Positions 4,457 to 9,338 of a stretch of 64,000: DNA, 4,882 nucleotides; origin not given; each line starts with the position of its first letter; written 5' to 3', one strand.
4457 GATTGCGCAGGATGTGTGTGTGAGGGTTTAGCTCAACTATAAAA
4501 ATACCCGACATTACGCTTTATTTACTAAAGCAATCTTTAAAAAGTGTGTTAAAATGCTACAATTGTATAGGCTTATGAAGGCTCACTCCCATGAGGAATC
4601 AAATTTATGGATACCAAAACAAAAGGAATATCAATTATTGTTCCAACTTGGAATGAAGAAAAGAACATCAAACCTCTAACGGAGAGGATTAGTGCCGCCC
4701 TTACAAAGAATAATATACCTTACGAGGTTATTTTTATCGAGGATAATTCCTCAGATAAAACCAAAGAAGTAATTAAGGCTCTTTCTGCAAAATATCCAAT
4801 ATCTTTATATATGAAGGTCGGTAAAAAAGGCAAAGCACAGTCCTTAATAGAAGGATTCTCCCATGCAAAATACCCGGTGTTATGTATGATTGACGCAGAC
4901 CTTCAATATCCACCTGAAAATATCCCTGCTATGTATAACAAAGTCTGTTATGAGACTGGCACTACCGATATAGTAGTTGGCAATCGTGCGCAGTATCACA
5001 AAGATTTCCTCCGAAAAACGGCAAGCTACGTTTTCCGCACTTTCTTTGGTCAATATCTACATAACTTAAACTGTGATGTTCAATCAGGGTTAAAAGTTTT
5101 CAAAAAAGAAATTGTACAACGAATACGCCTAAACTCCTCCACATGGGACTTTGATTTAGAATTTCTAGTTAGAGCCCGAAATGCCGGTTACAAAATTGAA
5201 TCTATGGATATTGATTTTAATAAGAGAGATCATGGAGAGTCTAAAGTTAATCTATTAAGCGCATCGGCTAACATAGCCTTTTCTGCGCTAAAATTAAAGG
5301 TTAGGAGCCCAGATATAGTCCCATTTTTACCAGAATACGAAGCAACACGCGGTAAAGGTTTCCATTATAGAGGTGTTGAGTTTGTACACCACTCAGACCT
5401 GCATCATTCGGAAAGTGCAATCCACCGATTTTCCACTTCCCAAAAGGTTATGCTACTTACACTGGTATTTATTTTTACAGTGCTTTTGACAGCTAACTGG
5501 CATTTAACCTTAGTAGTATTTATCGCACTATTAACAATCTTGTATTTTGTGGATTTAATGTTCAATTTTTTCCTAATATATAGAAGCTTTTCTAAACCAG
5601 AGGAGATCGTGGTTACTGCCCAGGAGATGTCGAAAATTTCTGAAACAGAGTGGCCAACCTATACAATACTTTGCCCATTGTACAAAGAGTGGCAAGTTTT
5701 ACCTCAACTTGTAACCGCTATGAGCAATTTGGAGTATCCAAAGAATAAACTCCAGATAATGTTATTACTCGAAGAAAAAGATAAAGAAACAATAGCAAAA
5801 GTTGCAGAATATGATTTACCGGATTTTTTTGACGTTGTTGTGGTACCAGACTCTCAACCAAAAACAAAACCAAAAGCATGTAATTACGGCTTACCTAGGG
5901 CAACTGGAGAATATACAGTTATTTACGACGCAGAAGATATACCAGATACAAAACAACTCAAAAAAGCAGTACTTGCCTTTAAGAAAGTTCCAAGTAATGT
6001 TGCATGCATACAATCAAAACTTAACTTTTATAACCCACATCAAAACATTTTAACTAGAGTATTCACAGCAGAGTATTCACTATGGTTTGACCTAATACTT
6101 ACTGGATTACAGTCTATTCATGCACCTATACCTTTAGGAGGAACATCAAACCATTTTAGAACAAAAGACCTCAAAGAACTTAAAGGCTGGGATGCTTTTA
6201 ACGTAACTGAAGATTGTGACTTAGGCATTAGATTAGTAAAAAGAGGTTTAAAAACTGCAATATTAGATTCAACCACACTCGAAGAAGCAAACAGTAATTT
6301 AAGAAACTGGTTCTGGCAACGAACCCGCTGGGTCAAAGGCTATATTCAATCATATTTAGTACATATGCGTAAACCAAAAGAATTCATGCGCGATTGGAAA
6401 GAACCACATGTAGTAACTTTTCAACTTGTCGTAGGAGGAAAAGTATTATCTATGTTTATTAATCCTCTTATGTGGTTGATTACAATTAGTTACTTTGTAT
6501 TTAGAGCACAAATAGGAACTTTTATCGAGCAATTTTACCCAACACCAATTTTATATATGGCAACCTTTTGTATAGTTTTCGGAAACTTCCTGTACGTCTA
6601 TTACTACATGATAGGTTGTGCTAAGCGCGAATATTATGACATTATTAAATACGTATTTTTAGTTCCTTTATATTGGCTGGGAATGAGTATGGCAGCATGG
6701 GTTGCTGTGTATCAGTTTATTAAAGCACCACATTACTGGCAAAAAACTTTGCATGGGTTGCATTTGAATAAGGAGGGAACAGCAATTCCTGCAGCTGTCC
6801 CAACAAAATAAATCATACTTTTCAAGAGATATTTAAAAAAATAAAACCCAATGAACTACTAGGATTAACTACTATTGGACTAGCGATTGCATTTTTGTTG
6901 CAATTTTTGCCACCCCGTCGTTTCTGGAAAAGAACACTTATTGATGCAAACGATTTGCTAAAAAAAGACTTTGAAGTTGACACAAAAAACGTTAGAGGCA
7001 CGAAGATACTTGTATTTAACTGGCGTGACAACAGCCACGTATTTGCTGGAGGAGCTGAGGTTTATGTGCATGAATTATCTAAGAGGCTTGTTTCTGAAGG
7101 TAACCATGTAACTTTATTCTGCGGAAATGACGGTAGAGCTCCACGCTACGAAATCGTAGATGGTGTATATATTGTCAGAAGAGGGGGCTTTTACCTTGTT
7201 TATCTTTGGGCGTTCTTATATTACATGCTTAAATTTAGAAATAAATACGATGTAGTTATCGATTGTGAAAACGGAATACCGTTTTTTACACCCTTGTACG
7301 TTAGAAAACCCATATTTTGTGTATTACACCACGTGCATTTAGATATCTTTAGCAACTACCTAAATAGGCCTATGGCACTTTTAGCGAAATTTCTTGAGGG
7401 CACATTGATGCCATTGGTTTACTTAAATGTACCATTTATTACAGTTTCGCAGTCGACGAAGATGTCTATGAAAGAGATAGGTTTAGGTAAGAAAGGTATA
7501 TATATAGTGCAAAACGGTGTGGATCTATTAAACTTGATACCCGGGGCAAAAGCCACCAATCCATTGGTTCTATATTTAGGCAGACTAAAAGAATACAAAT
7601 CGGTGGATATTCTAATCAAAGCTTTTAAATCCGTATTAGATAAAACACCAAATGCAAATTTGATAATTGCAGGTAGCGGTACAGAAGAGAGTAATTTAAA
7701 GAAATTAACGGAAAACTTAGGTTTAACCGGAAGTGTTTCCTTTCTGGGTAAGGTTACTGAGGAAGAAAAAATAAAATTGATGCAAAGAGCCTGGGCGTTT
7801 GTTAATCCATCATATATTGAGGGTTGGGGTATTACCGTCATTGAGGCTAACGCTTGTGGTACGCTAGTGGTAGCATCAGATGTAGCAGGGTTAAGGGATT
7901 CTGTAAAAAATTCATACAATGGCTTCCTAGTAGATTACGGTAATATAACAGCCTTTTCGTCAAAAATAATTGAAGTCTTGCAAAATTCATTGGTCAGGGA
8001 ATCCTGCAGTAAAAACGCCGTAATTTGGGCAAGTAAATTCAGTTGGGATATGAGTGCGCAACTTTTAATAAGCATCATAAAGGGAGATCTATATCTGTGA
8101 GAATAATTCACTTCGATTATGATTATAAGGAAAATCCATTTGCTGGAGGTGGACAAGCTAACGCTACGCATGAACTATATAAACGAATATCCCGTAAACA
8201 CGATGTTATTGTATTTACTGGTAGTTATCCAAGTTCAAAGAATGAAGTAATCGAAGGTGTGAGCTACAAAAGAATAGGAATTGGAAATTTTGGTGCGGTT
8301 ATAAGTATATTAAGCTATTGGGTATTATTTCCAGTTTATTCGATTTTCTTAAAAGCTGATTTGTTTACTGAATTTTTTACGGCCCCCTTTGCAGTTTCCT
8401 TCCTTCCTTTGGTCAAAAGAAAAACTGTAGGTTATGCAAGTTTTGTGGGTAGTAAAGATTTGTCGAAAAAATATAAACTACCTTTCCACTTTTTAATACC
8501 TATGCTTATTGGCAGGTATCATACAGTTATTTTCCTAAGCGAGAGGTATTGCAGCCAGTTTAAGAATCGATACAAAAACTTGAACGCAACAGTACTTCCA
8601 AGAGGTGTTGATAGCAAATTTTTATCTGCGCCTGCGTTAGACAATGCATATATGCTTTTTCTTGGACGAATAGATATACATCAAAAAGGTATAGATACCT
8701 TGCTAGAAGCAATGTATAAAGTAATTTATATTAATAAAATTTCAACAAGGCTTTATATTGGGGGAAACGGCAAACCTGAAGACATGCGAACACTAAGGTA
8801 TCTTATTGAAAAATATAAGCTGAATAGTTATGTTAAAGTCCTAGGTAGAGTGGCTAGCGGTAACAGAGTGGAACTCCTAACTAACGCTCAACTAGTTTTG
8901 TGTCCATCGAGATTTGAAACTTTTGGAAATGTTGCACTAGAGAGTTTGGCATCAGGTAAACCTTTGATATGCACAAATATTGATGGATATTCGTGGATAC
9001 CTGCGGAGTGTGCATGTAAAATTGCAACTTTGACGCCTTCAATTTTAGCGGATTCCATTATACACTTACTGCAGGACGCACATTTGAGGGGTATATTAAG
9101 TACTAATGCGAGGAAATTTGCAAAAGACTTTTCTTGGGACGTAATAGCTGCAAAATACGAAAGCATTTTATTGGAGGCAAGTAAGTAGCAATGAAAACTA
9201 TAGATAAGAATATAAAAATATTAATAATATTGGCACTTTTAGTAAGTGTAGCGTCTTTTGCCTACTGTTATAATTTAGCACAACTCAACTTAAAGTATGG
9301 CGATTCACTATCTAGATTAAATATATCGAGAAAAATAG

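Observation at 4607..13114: Gtr-like surface glycosylation module encoded directly downstream of a giant Pro/Thr-linker surface protein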

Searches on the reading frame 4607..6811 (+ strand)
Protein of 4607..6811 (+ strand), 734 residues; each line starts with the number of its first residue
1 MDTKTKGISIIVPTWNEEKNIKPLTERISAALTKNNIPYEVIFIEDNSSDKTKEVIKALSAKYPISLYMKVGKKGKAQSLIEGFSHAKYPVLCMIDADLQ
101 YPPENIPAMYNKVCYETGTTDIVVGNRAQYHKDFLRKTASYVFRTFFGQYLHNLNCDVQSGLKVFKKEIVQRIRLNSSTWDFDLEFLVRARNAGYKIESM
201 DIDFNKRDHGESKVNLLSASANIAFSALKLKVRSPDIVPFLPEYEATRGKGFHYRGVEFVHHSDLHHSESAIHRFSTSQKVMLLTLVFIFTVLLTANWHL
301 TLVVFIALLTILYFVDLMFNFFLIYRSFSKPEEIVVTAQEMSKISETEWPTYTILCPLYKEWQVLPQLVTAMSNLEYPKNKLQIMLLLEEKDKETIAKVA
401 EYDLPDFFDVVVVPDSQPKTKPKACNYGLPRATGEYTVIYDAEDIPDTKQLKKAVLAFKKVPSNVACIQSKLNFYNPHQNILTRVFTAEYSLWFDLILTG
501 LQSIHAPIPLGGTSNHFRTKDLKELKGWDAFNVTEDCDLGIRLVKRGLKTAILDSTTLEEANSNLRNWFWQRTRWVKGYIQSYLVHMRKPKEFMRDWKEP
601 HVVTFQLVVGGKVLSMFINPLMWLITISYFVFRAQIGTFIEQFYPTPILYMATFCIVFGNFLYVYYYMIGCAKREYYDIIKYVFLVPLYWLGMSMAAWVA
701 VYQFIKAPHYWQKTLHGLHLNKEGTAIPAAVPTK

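Call 4: search_protein_families(library=pfam, proteins=[window:4607-6811:+], max_evalue=0.01)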
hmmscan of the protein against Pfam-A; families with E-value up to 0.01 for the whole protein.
window:4607-6811:+ (734 aa): 5 families
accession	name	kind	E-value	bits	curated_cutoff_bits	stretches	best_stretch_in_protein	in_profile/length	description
PF00535.33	Glycos_transf_2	-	2.2e-37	129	23.3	2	9-171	1-165/168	Glycosyl transferase family 2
PF13641.12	Glyco_tranf_2_3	-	2.2e-34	119.9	27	2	350-578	1-230/230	Glycosyltransferase like family 2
PF13632.12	Glyco_trans_2_3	-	3e-20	73.3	27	1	438-634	3-190/198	Glycosyl transferase family group 2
PF13506.12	Glyco_transf_21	-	2.1e-09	37.5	21.7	1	410-576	5-173/174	Glycosyl transferase family 21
PF10111.15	Glyco_tranf_2_2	-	5.1e-07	29.9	27.3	1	9-111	1-104/276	Glycosyltransferase like family 2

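Call 5: search_protein_families(library=ncbifam, proteins=[window:4607-6811:+], max_evalue=0.01)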
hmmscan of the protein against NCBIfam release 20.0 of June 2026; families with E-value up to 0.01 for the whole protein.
window:4607-6811:+ (734 aa): 24 families
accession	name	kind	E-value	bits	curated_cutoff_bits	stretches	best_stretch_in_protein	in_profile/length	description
TIGR03937.1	PgaC_IcaA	equivalog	1.9e-30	106.1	422.3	2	4-103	43-140/407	poly-beta-1,6-N-acetyl-D-glucosamine synthase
TIGR03030.1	CelA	equivalog_domain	1.4e-22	79.5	699.1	1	295-585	79-383/714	UDP-forming cellulose synthase catalytic subunit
TIGR04182.1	glyco_TIGR04182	equivalog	3.5e-21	75.9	325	1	8-229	2-216/293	S-layer glycoprotein N-glycosyltransferase AglJ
NF007986.1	PRK10714.1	equivalog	4.2e-21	75.3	529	1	4-218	4-214/316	undecaprenyl-phosphate 4-deoxy-4-formamido-L-arabinose transferase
NF047588.1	GlcsyltransPgfSStrep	equivalog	1.8e-19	70.1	500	1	8-226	3-216/308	glycosyltransferase PgfS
TIGR03111.1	glyc2_xrt_Gpos1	hypoth_equivalog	9.6e-19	67.5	363.95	2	338-713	36-416/439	TIGR03111 family XrtG-associated glycosyltransferase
TIGR04283.1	glyco_like_mftF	equivalog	2.2e-17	63.4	182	1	8-108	1-92/221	TIGR04283 family arsenosugar biosynthesis glycosyltransferase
NF041391.1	DPhHxTase_Halo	equivalog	3.4e-15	55.6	375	1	14-230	3-208/213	dolichyl-phosphate hexose transferase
NF041875.1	EPS_EpsD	equivalog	1.3e-11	44.5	370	1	8-107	1-98/325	exopolysaccharide biosynthesis glycosyltransferase EpsD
TIGR03965.1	mycofact_glyco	equivalog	1.3e-11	44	280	2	342-578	66-299/467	mycofactocin biosynthesis glycosyltransferase MftF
NF041865.1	EpsU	equivalog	3.5e-11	42.7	700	1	351-582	40-268/394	exopolysaccharide biosynthesis GT2 family glycosyltransferase EpsU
NF053846.1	glyco_with_XrtP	equivalog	8.3e-11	41.2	520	1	505-714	219-435/440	XrtP-associated glycosyltransferase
NF007482.0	PRK10073.1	equivalog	6.2e-10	38.6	423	1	2-113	2-106/334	glycosyltransferase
NF038302.1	EPS_HpsE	equivalog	2.2e-09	36.8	300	1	8-99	3-97/307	hormogonium polysaccharide biosynthesis glycosyltransferase HpsE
NF010496.0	PRK13915.1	equivalog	1.7e-08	33.9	262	1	5-102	30-130/307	glucosyl-3-phosphoglycerate synthase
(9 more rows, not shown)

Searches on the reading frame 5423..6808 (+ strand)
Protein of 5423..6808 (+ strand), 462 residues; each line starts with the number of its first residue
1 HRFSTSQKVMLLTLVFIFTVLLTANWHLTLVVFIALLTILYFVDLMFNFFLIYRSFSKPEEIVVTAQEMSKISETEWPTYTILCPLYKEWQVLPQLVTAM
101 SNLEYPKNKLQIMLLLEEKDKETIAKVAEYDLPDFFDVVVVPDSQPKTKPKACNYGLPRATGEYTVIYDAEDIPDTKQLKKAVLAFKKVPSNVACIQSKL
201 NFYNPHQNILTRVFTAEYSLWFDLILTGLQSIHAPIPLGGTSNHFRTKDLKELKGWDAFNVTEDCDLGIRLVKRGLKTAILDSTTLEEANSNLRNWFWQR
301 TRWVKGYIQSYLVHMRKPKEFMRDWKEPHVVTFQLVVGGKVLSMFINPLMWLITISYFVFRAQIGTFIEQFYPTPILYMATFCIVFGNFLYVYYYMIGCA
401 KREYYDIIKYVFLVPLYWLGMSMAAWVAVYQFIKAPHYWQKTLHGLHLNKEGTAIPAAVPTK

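Call 48: search_solved_structures(query=window:5423-6808:+, max_evalue=0.001)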
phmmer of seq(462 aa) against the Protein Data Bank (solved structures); distinct sequences matched with E-value up to 0.001: 5.
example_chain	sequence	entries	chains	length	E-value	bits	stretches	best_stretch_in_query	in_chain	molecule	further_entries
5ej1_A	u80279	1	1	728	2.8e-07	33.1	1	74-313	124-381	Putative cellulose synthase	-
4hg6_A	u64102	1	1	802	3.6e-07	32.7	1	74-313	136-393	Cellulose Synthase Subunit A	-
4p00_A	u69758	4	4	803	3.6e-07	32.7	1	74-313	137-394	Cellulose Synthase A subunit | Cellulose Synthase subunit A | Putative cellulose synthase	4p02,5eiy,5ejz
6yv7_A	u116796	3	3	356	5.7e-05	25.4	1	75-183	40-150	Glycosyl transferase, family 2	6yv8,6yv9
6yv7_B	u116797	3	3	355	5.8e-05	25.4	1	75-183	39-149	Glycosyl transferase, family 2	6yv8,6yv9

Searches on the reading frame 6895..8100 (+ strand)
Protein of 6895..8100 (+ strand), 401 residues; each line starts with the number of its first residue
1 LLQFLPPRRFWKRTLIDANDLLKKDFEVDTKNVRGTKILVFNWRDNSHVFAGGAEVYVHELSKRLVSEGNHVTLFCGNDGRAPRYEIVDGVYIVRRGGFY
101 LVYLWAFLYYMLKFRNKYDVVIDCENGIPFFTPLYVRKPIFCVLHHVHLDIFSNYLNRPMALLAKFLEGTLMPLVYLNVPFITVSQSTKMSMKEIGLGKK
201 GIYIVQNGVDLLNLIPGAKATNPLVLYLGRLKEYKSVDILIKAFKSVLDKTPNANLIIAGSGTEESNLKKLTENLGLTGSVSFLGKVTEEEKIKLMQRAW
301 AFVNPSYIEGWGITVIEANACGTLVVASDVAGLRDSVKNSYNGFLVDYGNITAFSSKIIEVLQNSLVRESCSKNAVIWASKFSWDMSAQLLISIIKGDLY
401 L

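Call 4: search_protein_families(library=pfam, proteins=[window:6895-8100:+], max_evalue=0.01)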
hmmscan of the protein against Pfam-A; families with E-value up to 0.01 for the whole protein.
window:6895-8100:+ (401 aa): 6 families
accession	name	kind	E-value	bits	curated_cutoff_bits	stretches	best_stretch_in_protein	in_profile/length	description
PF00534.26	Glycos_transf_1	-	5.3e-46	156.7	26.4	1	218-375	11-169/172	Glycosyl transferases group 1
PF13692.12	Glyco_trans_1_4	-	2.5e-34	119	27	1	223-364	2-142/142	Glycosyl transferases group 1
PF13439.12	Glyco_transf_4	-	8e-17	62.2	28.5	1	52-211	2-168/170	Glycosyltransferase Family 4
PF20706.3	GT4-conflict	-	5.8e-09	35.8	26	1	219-340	194-323/385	Family 4 Glycosyltransferase in conflict systems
PF13579.12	Glyco_trans_4_4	-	0.00056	20.7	29.7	1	52-148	1-102/158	Glycosyl transferase 4-like domain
PF13524.12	Glyco_trans_1_2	-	0.0021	18.5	25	1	249-335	10-87/144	Glycosyl transferase-like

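Call 5: search_protein_families(library=ncbifam, proteins=[window:6895-8100:+], max_evalue=0.01)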
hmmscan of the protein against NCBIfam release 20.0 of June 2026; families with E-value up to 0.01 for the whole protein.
window:6895-8100:+ (401 aa): 48 families (the best 25 are shown)
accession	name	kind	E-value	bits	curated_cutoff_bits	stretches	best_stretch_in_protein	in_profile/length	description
TIGR03449.1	mycothiol_MshA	equivalog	1.3e-33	116.6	462.5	1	211-393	199-398/406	D-inositol-3-phosphate glycosyltransferase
NF041010.1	glycosy_Agl16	equivalog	5.4e-28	97.9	575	1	52-389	15-342/352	glycosylation protein Agl16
TIGR03999.1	thiol_BshA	equivalog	4.4e-25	88.4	273.7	1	218-383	195-358/375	N-acetyl-alpha-D-glucosaminyl L-malate synthase BshA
NF038295.1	EPS_HpsP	equivalog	4.3e-24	85.2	550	1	219-394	204-383/388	hormogonium polysaccharide biosynthesis glycosyltransferase HpsP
NF041876.1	EPS_EpsE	equivalog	1.1e-22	80.9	400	1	221-390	213-388/389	exopolysaccharide biosynthesis GT4 family glycosyltransferase EpsE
TIGR03088.1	stp2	hypoth_equivalog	7.2e-22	77.9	409.05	1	180-387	139-362/374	TIGR03088 family PEP-CTERM/XrtA system glycosyltransferase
NF046085.1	XrtY_assoc_Gly1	equivalog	4.4e-20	71.9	400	1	183-376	166-361/387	XrtY-associated glycosyltransferase XYAG1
NF007396.0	PRK09922.1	equivalog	8.7e-20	70.9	385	1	182-369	140-331/361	lipopolysaccharide 1,6-galactosyltransferase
TIGR04157.1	glyco_rSAM_CFB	subfamily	1.1e-19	70.7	400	1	220-367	225-369/406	TIGR04157 family glycosyltransferase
NF050063.1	ProtGlycPglJ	equivalog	6.2e-19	68.4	500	1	195-391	163-359/363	N-acetylgalactosamine-N,N'-diacetylbacillosaminyl-diphospho-undecaprenol 4-alpha-N-acetylgalactosaminyltransferase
NF038229.1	Glyco4_Geo_Pelo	equivalog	8.1e-19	67.8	400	1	201-395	141-333/338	GPMC system family 4 glycosyltransferase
TIGR04063.1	stp3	hypoth_equivalog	2e-18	66.5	442.05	1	222-389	213-386/397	TIGR04063 family PEP-CTERM/XrtA system glycosyltransferase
NF047880.1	glyco_SdgA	exception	5.1e-18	64.9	800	1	219-384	312-476/488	serine-aspartate repeat adhesin O-glycosyltransferase SdgA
TIGR04047.1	MSMEG_0565_glyc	hypoth_equivalog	1.6e-17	63.7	259.85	1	221-390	192-366/373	MSMEG_0565 family glycosyltransferase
TIGR02149.1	glgA_Coryne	subfamily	2.7e-17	63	302.4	1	218-388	200-380/391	glycogen synthase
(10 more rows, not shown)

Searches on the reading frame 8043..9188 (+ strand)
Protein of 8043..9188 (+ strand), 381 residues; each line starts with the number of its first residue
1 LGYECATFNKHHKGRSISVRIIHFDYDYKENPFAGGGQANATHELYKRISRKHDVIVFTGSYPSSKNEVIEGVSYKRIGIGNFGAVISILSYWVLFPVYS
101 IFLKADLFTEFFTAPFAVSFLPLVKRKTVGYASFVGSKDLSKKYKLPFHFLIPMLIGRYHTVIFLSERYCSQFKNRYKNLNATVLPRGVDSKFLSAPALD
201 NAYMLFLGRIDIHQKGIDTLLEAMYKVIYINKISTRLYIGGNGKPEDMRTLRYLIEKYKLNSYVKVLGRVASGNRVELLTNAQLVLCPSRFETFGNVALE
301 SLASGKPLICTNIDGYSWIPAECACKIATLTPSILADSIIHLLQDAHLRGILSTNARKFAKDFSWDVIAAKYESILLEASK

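Call 4: search_protein_families(library=pfam, proteins=[window:8043-9188:+], max_evalue=0.01)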
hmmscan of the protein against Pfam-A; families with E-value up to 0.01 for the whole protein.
window:8043-9188:+ (381 aa): 4 families
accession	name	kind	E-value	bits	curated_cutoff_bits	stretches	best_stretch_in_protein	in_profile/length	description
PF00534.26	Glycos_transf_1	-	3.4e-23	82.5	26.4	1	199-358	13-171/172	Glycosyl transferases group 1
PF13692.12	Glyco_trans_1_4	-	3.6e-23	82.8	27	1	203-345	3-142/142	Glycosyl transferases group 1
PF20706.3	GT4-conflict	-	6.9e-11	42.2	26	1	178-312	170-312/385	Family 4 Glycosyltransferase in conflict systems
PF13439.12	Glyco_transf_4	-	1.8e-05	25.2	28.5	1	36-191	2-168/170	Glycosyltransferase Family 4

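Call 5: search_protein_families(library=ncbifam, proteins=[window:8043-9188:+], max_evalue=0.01)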
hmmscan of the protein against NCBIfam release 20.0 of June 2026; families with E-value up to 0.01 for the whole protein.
window:8043-9188:+ (381 aa): 34 families (the best 25 are shown)
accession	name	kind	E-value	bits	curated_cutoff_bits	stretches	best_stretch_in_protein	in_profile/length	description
NF046085.1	XrtY_assoc_Gly1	equivalog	1.3e-18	67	400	1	201-375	209-380/387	XrtY-associated glycosyltransferase XYAG1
TIGR03449.1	mycothiol_MshA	equivalog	3.4e-16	59.2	462.5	1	200-375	219-399/406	D-inositol-3-phosphate glycosyltransferase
NF038295.1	EPS_HpsP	equivalog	8.1e-16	58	550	1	200-371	206-379/388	hormogonium polysaccharide biosynthesis glycosyltransferase HpsP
TIGR03999.1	thiol_BshA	equivalog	4.1e-13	49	273.7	1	230-376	225-370/375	N-acetyl-alpha-D-glucosaminyl L-malate synthase BshA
NF041010.1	glycosy_Agl16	equivalog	9.4e-13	47.7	575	1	174-375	150-347/352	glycosylation protein Agl16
TIGR04047.1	MSMEG_0565_glyc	hypoth_equivalog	5.6e-12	45.4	259.85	1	162-371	142-366/373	MSMEG_0565 family glycosyltransferase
TIGR02149.1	glgA_Coryne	subfamily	7.2e-12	45.1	302.4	1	202-372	205-383/391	glycogen synthase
TIGR04157.1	glyco_rSAM_CFB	subfamily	7.9e-12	44.9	400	1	201-375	227-405/406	TIGR04157 family glycosyltransferase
NF047880.1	glyco_SdgA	exception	1.4e-11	43.7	800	1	213-376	326-487/488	serine-aspartate repeat adhesin O-glycosyltransferase SdgA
NF041876.1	EPS_EpsE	equivalog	1.6e-11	44.1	400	1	203-364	216-381/389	exopolysaccharide biosynthesis GT4 family glycosyltransferase EpsE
NF050063.1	ProtGlycPglJ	equivalog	3.2e-11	43.1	500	1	198-369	191-356/363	N-acetylgalactosamine-N,N'-diacetylbacillosaminyl-diphospho-undecaprenol 4-alpha-N-acetylgalactosaminyltransferase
NF038255.1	exopoly_VpsD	equivalog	4.7e-11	42.2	300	1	135-314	132-315/381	VpsD family glycosyltransferase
TIGR02095.1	glgA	subfamily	1.3e-09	37.3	328.45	1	201-376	294-474/477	glycogen/starch synthase, ADP-glucose type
NF038229.1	Glyco4_Geo_Pelo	equivalog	5.8e-09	35.4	400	1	215-375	174-332/338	GPMC system family 4 glycosyltransferase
TIGR03088.1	stp2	hypoth_equivalog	8.6e-09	34.9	409.05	1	204-375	197-369/374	TIGR03088 family PEP-CTERM/XrtA system glycosyltransferase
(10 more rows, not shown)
